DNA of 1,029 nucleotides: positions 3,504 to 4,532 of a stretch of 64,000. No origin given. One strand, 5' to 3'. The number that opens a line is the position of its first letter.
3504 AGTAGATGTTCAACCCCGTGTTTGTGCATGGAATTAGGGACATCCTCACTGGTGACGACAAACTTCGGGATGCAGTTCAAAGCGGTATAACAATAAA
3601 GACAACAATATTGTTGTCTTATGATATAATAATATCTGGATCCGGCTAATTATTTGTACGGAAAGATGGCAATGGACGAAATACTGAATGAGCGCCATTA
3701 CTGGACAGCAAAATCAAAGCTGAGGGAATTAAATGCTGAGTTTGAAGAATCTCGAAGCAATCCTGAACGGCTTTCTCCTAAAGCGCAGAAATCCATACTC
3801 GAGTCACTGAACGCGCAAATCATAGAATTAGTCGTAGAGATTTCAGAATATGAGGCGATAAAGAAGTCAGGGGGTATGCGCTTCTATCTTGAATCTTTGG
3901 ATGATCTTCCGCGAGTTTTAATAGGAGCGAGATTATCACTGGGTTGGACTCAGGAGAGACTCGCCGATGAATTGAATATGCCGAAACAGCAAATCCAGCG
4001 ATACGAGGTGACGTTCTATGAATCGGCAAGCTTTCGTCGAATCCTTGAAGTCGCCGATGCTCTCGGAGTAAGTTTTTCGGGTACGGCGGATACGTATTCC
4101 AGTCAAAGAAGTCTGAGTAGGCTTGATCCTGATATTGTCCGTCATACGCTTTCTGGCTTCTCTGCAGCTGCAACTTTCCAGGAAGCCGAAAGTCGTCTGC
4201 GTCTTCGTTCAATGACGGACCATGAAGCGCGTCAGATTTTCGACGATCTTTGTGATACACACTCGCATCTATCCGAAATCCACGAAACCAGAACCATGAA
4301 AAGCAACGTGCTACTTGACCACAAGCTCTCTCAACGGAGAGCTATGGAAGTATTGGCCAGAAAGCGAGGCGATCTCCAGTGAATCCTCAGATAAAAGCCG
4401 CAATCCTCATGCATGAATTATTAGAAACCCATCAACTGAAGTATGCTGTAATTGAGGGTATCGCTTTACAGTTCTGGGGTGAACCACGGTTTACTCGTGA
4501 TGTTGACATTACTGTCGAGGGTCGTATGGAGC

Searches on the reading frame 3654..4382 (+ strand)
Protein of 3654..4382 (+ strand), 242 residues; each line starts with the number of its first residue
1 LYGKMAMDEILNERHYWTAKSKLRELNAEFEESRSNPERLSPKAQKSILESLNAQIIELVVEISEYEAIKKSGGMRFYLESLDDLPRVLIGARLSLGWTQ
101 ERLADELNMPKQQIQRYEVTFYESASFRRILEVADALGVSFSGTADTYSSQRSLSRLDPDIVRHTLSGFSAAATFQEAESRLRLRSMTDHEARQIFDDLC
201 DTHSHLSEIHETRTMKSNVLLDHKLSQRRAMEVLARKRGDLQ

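Call 94: search_protein_families(library=pfam, proteins=[window:3654-4382:+], max_evalue=0.001)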
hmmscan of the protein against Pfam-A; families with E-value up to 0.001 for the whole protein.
window:3654-4382:+ (242 aa): 2 families
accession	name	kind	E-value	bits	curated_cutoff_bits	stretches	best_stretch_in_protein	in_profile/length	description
PF01381.28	HTH_3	-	2.4e-09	37.5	23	1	92-142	4-53/55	Helix-turn-helix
PF13560.12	HTH_31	-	0.0003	21.5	27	1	93-140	10-57/64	Helix-turn-helix domain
